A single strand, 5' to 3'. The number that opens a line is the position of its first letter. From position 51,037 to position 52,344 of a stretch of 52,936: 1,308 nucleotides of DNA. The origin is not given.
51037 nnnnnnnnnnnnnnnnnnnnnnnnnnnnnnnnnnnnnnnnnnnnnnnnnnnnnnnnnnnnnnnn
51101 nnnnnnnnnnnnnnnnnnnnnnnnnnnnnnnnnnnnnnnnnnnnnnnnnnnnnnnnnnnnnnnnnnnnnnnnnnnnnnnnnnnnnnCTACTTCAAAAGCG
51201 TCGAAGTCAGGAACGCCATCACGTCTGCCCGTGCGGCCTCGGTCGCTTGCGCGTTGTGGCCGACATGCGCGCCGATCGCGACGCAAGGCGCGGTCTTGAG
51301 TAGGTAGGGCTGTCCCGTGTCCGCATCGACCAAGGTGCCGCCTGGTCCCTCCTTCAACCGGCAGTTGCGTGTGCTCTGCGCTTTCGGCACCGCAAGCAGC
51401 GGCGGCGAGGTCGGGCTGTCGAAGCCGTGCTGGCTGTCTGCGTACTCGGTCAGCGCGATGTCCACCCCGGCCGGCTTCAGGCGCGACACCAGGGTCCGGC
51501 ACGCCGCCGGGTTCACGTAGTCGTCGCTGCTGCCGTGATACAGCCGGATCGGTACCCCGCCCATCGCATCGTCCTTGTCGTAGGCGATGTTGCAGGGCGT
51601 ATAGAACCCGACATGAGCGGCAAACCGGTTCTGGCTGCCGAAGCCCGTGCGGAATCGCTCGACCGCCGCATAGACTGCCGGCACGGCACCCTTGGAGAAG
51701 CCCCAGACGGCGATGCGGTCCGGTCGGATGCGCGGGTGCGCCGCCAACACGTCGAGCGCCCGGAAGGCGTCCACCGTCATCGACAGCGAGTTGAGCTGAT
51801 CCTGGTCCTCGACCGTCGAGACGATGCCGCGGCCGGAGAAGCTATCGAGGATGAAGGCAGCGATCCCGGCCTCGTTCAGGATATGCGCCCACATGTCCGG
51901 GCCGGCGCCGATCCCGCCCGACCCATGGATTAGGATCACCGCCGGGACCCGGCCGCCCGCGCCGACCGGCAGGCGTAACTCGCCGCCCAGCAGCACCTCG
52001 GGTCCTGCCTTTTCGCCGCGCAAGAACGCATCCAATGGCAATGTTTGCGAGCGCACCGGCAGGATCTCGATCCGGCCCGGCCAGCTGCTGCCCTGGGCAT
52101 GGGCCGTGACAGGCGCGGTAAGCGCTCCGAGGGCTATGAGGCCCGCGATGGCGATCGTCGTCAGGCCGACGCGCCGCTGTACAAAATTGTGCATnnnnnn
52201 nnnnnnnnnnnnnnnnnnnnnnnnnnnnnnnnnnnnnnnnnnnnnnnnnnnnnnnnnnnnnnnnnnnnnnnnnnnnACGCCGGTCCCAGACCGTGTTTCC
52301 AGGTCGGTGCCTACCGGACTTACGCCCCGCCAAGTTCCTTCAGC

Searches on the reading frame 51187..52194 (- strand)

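Call 4: search_protein_families(library=ncbifam, proteins=[window:51187-52194:-], max_evalue=0.01)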
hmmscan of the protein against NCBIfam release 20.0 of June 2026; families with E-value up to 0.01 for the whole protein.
window:51187-52194:- (335 aa): 2 families
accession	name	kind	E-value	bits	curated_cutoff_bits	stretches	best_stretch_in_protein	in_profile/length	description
NF041440.1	hydrolase_YghX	exception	2.7e-05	23.5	460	1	75-264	88-270/292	YghX family hydrolase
NF047920.1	lactonase_UilS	equivalog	8.2e-05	22.4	400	1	81-180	22-119/285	UilS family quorum-quenching N-acyl-homoserine lactonase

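Call 5: search_protein_families(library=pfam, proteins=[window:51187-52194:-], max_evalue=0.01)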
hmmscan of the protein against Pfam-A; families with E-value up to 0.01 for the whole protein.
window:51187-52194:- (335 aa): 5 families
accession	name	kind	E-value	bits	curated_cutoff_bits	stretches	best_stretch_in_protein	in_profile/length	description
PF01738.24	DLH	-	5.1e-11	43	21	1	75-266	7-195/217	Dienelactone hydrolase family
PF02230.22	Abhydrolase_2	-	2.1e-07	31.4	23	1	153-258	100-201/217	Phospholipase/Carboxylesterase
PF00326.27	Peptidase_S9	-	2.3e-07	31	22.6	1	215-262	146-193/213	Prolyl oligopeptidase family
PF12146.15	Hydrolase_4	-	9.9e-05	22.2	27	0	85-179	6-96/239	Serine aminopeptidase, S33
PF20434.5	BD-FAE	-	0.0053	16.7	26.8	0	75-186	5-116/215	BD-FAE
